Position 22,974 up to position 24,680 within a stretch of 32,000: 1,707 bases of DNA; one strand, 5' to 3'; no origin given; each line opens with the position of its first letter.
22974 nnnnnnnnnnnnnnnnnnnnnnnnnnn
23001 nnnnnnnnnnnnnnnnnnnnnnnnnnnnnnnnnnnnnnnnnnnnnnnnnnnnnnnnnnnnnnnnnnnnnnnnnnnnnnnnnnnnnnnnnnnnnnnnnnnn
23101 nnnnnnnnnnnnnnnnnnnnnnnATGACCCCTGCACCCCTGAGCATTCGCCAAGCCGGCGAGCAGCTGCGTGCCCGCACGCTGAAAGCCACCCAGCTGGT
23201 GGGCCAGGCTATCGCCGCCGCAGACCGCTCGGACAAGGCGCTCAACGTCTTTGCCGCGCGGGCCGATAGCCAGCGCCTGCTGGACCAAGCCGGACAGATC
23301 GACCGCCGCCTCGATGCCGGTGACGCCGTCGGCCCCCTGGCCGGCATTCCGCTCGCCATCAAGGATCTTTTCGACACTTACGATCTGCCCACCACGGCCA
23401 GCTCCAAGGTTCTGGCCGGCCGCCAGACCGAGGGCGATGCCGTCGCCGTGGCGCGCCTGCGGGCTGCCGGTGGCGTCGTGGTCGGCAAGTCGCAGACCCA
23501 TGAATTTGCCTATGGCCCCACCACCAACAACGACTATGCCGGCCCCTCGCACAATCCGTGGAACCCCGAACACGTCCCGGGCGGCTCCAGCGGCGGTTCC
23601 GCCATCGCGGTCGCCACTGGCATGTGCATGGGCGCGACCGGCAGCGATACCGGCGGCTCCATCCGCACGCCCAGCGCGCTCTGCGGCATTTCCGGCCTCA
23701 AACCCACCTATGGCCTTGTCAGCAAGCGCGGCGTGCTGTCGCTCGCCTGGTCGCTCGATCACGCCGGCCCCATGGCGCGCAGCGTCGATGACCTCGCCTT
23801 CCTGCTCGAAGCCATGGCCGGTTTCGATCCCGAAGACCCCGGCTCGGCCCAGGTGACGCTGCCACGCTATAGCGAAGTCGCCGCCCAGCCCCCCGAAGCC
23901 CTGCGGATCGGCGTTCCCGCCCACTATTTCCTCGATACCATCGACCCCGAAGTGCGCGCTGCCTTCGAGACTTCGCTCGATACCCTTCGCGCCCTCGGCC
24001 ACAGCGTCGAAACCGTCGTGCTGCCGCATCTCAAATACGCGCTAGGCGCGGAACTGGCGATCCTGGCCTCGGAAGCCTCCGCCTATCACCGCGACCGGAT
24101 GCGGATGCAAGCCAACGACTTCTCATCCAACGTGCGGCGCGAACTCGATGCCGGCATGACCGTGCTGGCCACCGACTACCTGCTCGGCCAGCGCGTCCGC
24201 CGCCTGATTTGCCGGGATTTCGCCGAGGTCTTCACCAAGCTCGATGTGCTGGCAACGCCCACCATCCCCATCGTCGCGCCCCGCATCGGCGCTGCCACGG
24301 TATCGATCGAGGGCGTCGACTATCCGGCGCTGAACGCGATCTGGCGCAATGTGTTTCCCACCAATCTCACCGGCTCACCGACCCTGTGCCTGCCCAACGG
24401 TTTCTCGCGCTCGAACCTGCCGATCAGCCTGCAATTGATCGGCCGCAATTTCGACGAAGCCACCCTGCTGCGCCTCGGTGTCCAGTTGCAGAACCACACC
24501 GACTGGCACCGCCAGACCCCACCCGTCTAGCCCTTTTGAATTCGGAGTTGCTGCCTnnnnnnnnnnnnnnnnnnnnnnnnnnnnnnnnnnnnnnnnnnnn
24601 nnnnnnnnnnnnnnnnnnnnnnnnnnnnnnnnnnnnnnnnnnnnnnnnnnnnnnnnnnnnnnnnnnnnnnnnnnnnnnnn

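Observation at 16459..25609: Nine-gene coupled operon mixing an LsrB-type sugar importer with CoA-transferase, MaoC hydratase, a GatC/GatA-like amidase pair and an Ldh_2 oxidoreductase, matching no described pathway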

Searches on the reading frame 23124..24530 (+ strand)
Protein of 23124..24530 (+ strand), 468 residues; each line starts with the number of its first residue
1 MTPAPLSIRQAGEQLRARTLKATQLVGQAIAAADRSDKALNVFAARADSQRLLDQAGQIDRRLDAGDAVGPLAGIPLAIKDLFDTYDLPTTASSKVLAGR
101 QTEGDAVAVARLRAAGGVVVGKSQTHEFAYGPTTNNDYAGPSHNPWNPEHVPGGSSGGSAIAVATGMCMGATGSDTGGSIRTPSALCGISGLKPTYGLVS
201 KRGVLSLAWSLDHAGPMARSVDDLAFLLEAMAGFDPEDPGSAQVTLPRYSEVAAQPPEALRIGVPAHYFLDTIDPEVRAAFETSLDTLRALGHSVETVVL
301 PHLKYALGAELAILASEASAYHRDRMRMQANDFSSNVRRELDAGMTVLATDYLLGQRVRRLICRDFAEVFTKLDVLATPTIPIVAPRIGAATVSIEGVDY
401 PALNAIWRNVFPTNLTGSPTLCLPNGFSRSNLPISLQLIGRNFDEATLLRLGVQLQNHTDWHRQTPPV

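Call 5: search_protein_families(library=pfam, proteins=[window:23124-24530:+], max_evalue=0.01)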
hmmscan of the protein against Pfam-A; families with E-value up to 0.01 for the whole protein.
window:23124-24530:+ (468 aa): 1 family
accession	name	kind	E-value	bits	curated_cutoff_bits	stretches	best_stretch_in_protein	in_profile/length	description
PF01425.27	Amidase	-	1.1e-118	397.6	27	1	25-449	2-445/445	Amidase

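Call 6: search_protein_families(library=ncbifam, proteins=[window:23124-24530:+], max_evalue=0.01)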
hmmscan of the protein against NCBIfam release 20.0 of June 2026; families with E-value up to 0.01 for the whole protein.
window:23124-24530:+ (468 aa): 26 families (the best 25 are shown)
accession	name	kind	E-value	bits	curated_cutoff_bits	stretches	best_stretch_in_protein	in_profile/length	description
NF006631.0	PRK09201.1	equivalog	2.5e-108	362.8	461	1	6-457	7-453/466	AtzE family amidohydrolase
TIGR02715.1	amido_AtzE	subfamily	9.9e-106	354.4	425.75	1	12-457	6-446/452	AtzE family amidohydrolase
TIGR00132.1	gatA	equivalog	4e-95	319.3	481.1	1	14-460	4-465/466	Asp-tRNA(Asn)/Glu-tRNA(Gln) amidotransferase subunit GatA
NF005688.0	PRK07488.1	equivalog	3.2e-91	306.6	532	1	5-457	10-464/474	indoleacetamide hydrolase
NF004815.0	PRK06169.1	equivalog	1.6e-88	297.4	506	1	11-466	15-466/471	amidase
NF005460.0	PRK07056.1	subfamily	5.5e-87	292.6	447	1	7-457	9-451/457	amidase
NF004717.0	PRK06061.1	equivalog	5.7e-77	259.4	498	1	8-467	19-475/483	amidase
NF005686.0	PRK07486.1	subfamily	1.4e-76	258.2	465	1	10-467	18-481/486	amidase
NF005565.0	PRK07235.1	subfamily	9.6e-75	252.1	545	2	66-307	82-325/506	amidase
NF004816.0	PRK06170.1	equivalog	3.5e-72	243.6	503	1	7-463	13-486/493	amidase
NF009119.0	PRK12470.1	equivalog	6.2e-72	243.1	498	1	15-468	18-461/462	amidase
NF005687.0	PRK07487.1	subfamily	9.5e-71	239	428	1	9-458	11-455/468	amidase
NF006043.0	PRK08186.1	subfamily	2.8e-68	230.8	487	1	6-463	7-452/600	allophanate hydrolase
NF004766.0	PRK06102.1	equivalog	7.9e-68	229.6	559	1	10-454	12-446/455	amidase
NF004622.0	PRK05962.1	equivalog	2.6e-66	224.2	463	1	48-456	29-425/431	amidase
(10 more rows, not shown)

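Call 11: find_encoding_contigs(protein=window:23124-24530:+, flank=10000, max_places=6)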
Protein window:23124-24530:+ (468 aa): no gene with exactly this product is on record in the collection.

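Call 13: find_homologous_proteins(query=window:23124-24530:+, max_evalue=1e-30)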
Query window:23124-24530:+ (468 aa): 7999 proteins with E <= 1e-30 among 8000 candidates; the best 120 are listed.
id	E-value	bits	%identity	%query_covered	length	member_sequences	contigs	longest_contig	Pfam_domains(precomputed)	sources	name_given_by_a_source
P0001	0.0e+0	1041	100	100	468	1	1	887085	PF01425.27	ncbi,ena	-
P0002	7.0e-258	874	84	100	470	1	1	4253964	PF01425.27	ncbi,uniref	ncbi:amidase [Devosia sp. 2618]|uniref:amidase n=1 Tax=Devosia sp. 2618 TaxID=3156454 RepID=UPI00339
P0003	8.7e-211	719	72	99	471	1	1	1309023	PF01425.27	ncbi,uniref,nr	ncbi:Asp-tRNA(Asn)/Glu-tRNA(Gln) amidotransferase subunit GatA [Aureimonas fodinaquatilis]|uniref:As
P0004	1.0e-206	705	69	99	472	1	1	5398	PF01425.27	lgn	-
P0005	7.5e-205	699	69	99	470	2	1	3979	PF01425.27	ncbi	-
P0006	7.8e-203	692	68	99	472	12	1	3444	PF01425.27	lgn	-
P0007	9.6e-203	692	70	97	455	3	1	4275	PF01425.27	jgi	jgi:aspartyl-tRNA(Asn)/glutamyl-tRNA(Gln) amidotransferase subunit A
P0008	1.5e-199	682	65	99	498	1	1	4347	PF01425.27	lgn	-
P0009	6.9e-198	676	66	100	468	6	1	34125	PF01425.27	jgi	jgi:aspartyl-tRNA(Asn)/glutamyl-tRNA(Gln) amidotransferase subunit A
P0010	8.9e-198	676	66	99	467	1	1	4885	PF01425.27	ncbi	-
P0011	1.6e-196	672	64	99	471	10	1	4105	PF01425.27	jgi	jgi:aspartyl-tRNA(Asn)/glutamyl-tRNA(Gln) amidotransferase subunit A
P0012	6.0e-196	670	66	99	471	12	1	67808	PF01425.27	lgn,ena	-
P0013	7.2e-196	669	63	99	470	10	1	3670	PF01425.27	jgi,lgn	jgi:aspartyl-tRNA(Asn)/glutamyl-tRNA(Gln) amidotransferase subunit A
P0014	6.1e-195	666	63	99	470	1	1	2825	PF01425.27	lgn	-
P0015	6.5e-195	666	63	99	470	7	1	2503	PF01425.27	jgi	jgi:aspartyl-tRNA(Asn)/glutamyl-tRNA(Gln) amidotransferase subunit A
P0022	8.7e-193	659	67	93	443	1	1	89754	PF01425.27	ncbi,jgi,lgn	jgi:aspartyl-tRNA(Asn)/glutamyl-tRNA(Gln) amidotransferase subunit A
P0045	1.6e-174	599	61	99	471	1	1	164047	PF01425.27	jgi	jgi:aspartyl-tRNA(Asn)/glutamyl-tRNA(Gln) amidotransferase subunit A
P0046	4.5e-173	594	58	99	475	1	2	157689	PF01425.27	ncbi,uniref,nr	ncbi:amidase [Aminobacter sp. MDW-2]|uniref:amidase n=1 Tax=Aminobacter sp. MDW-2 TaxID=2666139 RepI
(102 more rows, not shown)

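Call 14: find_encoding_contigs(protein=P0002, flank=10000, max_places=2)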
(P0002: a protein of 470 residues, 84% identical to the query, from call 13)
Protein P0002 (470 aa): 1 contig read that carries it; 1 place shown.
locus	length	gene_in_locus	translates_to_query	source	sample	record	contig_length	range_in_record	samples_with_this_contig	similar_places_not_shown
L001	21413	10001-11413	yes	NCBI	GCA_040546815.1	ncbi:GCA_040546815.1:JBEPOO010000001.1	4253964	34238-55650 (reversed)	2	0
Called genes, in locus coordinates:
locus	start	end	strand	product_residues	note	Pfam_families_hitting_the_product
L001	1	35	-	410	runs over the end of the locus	PF04932:Wzy_C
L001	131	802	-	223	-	PF00392:GntR, PF07729:FCD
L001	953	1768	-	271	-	PF13578:Methyltransf_24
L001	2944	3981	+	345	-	PF00356:LacI, PF00532:Peripla_BP_1, PF13407:Peripla_BP_4, PF13377:Peripla_BP_3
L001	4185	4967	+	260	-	-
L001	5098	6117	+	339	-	PF13407:Peripla_BP_4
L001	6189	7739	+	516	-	PF00005:ABC_tran, PF13304:AAA_21 (faint), PF00005:ABC_tran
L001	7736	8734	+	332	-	PF02653:BPD_transp_2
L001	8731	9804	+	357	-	PF02653:BPD_transp_2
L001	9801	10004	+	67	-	-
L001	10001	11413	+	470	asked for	PF01425:Amidase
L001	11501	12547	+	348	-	PF02615:Ldh_2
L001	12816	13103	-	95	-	PF00753:Lactamase_B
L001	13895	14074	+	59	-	-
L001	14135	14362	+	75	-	-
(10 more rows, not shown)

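Call 15: find_encoding_contigs(protein=P0003, flank=10000, max_places=2)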
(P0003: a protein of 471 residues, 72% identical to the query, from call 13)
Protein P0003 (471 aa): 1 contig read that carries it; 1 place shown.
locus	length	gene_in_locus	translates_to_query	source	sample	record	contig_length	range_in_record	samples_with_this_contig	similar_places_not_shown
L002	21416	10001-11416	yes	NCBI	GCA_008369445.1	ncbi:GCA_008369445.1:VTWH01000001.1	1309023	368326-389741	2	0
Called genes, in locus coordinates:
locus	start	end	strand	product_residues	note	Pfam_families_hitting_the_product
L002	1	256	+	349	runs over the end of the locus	PF04909:Amidohydro_2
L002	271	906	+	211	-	PF02798:GST_N, PF13417:GST_N_3, PF13409:GST_N_2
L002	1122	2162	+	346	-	PF00356:LacI, PF00532:Peripla_BP_1, PF13407:Peripla_BP_4, PF13377:Peripla_BP_3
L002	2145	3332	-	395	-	-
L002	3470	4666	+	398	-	PF02515:CoA_transf_3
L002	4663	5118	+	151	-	PF01575:MaoC_dehydratas, PF03061:4HBT (weak)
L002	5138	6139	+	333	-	PF13407:Peripla_BP_4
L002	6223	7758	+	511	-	PF00005:ABC_tran, PF02367:TsaE (faint), PF02463:SMC_N (faint), PF13191:AAA_16 (faint), PF13304:AAA_21 (faint), PF00005:ABC_tran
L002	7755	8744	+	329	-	PF02653:BPD_transp_2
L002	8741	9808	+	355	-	PF02653:BPD_transp_2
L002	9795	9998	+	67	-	-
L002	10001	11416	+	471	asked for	PF01425:Amidase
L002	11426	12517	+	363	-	PF02615:Ldh_2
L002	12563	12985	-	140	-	PF10604:Polyketide_cyc2 (weak), PF08327:AHSA1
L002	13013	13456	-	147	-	PF08327:AHSA1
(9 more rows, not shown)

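Call 16: find_encoding_contigs(protein=P0046, flank=10000, max_places=2)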
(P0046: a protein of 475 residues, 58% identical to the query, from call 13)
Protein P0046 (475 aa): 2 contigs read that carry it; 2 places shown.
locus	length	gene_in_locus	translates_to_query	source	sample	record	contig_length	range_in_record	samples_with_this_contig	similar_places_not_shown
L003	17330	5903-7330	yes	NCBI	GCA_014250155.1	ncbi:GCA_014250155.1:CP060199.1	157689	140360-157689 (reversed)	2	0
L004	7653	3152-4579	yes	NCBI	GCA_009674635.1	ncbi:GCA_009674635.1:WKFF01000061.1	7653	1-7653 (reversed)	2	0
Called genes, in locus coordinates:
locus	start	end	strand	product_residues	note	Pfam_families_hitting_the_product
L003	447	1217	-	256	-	PF01695:IstB_IS21, PF00308:Bac_DnaA (weak)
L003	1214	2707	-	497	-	PF22483:Mu-transpos_C_2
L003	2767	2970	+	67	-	-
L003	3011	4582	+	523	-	PF13555:AAA_29 (faint), PF00005:ABC_tran, PF13304:AAA_21 (faint), PF00005:ABC_tran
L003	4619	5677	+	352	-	PF02653:BPD_transp_2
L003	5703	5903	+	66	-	-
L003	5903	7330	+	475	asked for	PF01425:Amidase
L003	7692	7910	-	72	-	PF01609:DDE_Tnp_1, PF13586:DDE_Tnp_1_2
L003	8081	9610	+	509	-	PF02796:HTH_7 (faint), PF13384:HTH_23 (faint), PF22483:Mu-transpos_C_2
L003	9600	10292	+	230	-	PF01695:IstB_IS21, PF00308:Bac_DnaA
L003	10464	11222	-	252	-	PF01695:IstB_IS21, PF13481:AAA_25 (faint), PF00308:Bac_DnaA (weak)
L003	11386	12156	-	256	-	PF01695:IstB_IS21, PF00308:Bac_DnaA (weak)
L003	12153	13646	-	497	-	PF22483:Mu-transpos_C_2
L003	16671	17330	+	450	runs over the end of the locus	PF01527:HTH_Tnp_1, PF13384:HTH_23, PF13518:HTH_28, PF13551:HTH_29 (weak), PF13565:HTH_32, PF00665:rve, PF13683:rve_3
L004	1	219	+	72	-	?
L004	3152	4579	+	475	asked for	PF01425:Amidase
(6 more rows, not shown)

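Call 17: find_encoding_contigs(protein=P0045, flank=10000, max_places=2)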
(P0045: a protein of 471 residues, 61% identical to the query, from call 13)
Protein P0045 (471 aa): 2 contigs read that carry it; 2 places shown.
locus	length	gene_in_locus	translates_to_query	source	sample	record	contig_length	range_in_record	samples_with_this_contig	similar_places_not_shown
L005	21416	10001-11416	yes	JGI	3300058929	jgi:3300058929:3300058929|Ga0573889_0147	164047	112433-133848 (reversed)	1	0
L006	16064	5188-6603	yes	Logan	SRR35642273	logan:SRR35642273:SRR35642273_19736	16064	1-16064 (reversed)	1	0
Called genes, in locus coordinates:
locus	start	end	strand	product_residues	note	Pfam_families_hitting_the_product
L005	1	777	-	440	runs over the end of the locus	PF00532:Peripla_BP_1, PF13407:Peripla_BP_4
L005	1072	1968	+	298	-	PF00356:LacI, PF00532:Peripla_BP_1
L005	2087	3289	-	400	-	-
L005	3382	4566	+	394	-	PF02515:CoA_transf_3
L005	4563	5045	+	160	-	PF01575:MaoC_dehydratas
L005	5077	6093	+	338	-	PF13407:Peripla_BP_4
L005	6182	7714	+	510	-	PF00005:ABC_tran, PF13304:AAA_21 (faint), PF00005:ABC_tran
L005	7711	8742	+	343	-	PF02653:BPD_transp_2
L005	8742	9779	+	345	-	PF02653:BPD_transp_2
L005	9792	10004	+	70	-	-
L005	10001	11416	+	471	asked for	PF01425:Amidase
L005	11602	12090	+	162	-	-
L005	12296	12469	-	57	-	-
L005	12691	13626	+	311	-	PF00701:DHDPS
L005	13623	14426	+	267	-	-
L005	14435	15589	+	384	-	PF01070:FMN_dh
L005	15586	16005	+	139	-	PF03928:HbpS-like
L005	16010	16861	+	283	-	PF09130:DUF1932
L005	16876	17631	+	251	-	PF00392:GntR, PF07729:FCD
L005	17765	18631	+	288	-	PF00561:Abhydrolase_1, PF12697:Abhydrolase_6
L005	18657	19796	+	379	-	PF13458:Peripla_BP_6 (weak), PF13407:Peripla_BP_4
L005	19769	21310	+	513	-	PF00005:ABC_tran, PF13304:AAA_21 (faint), PF00005:ABC_tran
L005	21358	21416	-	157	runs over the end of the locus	-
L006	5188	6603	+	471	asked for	PF01425:Amidase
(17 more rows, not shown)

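Call 18: find_encoding_contigs(protein=P0012, flank=10000, max_places=2)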
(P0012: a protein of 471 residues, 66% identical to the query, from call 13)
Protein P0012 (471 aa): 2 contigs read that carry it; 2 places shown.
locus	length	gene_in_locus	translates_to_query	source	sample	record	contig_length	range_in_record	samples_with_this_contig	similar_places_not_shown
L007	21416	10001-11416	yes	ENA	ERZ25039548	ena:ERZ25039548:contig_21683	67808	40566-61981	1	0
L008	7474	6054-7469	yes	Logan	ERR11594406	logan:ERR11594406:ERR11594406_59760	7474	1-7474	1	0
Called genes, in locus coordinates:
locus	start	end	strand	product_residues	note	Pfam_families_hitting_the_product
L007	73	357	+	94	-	PF13683:rve_3 (weak)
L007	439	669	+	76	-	-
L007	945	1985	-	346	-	PF00356:LacI, PF00532:Peripla_BP_1, PF13407:Peripla_BP_4, PF13377:Peripla_BP_3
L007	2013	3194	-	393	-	-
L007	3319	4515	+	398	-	PF02515:CoA_transf_3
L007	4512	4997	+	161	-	PF01575:MaoC_dehydratas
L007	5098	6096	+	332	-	PF13407:Peripla_BP_4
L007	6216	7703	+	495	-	PF00005:ABC_tran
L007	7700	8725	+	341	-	PF02653:BPD_transp_2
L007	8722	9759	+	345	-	PF02653:BPD_transp_2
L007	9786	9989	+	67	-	-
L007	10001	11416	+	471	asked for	PF01425:Amidase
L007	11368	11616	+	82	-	-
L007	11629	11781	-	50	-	-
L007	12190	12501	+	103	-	PF00872:Transposase_mut (weak)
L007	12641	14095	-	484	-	PF05977:MFS_3, PF07690:MFS_1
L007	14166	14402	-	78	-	-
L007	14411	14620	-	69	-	PF00313:CSD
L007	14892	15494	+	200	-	PF06080:DUF938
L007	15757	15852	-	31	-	-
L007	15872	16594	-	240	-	PF13563:2_5_RNA_ligase2 (weak)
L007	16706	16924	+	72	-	-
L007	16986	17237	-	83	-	-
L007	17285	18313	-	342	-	PF13701:DDE_Tnp_1_4, PF01609:DDE_Tnp_1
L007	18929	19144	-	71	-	-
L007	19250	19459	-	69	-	PF18818:MPTase-PolyVal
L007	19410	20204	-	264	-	PF08401:ArdcN, PF18818:MPTase-PolyVal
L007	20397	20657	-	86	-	PF05406:WGR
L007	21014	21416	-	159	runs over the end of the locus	PF13361:UvrD_C, PF13538:UvrD_C_2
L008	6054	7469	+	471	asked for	PF01425:Amidase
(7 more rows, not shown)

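Call 19: find_encoding_contigs(protein=P0022, flank=10000, max_places=2)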
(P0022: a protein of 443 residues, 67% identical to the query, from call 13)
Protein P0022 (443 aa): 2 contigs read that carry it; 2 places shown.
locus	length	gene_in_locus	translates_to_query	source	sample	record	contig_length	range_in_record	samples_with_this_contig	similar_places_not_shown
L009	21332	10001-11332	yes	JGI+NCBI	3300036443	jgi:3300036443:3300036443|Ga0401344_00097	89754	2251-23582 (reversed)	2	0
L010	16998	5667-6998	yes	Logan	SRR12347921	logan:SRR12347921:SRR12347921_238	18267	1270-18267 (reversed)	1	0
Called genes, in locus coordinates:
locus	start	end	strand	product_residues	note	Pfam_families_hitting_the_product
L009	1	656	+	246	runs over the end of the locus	PF00027:cNMP_binding (weak), PF13545:HTH_Crp_2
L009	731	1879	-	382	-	PF00487:FA_desaturase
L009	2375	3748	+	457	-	PF00067:p450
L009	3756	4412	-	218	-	PF14234:DUF4336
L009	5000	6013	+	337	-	PF00532:Peripla_BP_1 (weak), PF13407:Peripla_BP_4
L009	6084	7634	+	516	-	PF00005:ABC_tran, PF13304:AAA_21 (faint), PF00005:ABC_tran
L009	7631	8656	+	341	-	PF02653:BPD_transp_2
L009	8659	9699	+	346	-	PF02653:BPD_transp_2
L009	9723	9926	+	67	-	-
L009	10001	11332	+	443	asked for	PF01425:Amidase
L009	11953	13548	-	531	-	PF00732:GMC_oxred_N, PF13450:NAD_binding_8 (faint), PF05199:GMC_oxred_C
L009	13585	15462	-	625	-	PF13191:AAA_16 (faint), PF00005:ABC_tran, PF02463:SMC_N (faint), PF13401:AAA_22 (faint), PF13555:AAA_29 (faint), PF20720:nSTAND3 (faint), PF00005:ABC_tran, PF08352:oligo_HPY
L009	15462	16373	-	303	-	PF00528:BPD_transp_1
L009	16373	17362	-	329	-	PF19300:BPD_transp_1_N, PF00528:BPD_transp_1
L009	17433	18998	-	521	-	PF00496:SBP_bac_5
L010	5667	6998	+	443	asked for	PF01425:Amidase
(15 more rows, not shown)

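Call 21: search_solved_structures(query=window:23124-24530:+, max_evalue=1e-40)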
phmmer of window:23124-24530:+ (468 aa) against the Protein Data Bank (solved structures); distinct sequences matched with E-value up to 1e-40: 16.
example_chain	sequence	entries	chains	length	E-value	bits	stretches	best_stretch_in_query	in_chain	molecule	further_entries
4wj3_A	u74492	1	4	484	2.3e-78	267.2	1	11-466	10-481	Glutamyl-tRNA(Gln) amidotransferase subunit A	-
6c62_A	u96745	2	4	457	1e-77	265.1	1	21-457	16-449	Biuret hydrolase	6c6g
3h0l_A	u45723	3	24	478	6e-75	256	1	70-453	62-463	Glutamyl-tRNA(Gln) amidotransferase subunit A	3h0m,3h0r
3al0_A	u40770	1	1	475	3.9e-72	246.7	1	69-461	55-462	Glutamyl-tRNA(Gln) amidotransferase subunit A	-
2gi3_A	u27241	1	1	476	4e-72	246.7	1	69-461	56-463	Glutamyl-tRNA(Gln) amidotransferase subunit A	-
2df4_A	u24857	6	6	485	2.5e-71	244.1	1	16-462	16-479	Glutamyl-tRNA(Gln) amidotransferase subunit A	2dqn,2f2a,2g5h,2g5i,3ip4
3kfu_E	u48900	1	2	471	5.7e-63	216.5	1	49-459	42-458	Glutamyl-tRNA(Gln) amidotransferase subunit A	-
6dhv_A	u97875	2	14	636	3.7e-59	203.9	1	36-455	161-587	Fatty acid amide hydrolase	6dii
8eww_A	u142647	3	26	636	9.9e-59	202.5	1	36-455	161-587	Fatty acid amide hydrolase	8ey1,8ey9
2dc0_A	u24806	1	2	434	4.3e-58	200.4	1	45-456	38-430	probable amidase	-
3a1k_A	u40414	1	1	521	2.5e-50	174.8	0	70-322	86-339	Amidase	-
3a1i_A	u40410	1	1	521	7.3e-50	173.3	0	70-322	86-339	Amidase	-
5ac3_A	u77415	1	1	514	1.4e-42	149.3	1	6-459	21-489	PEPTIDE AMIDASE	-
3a2p_A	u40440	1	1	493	1.6e-42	149.1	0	64-297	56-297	6-aminohexanoate-cyclic-dimer hydrolase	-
3a2q_A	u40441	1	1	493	4.5e-42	147.6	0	64-297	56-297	6-aminohexanoate-cyclic-dimer hydrolase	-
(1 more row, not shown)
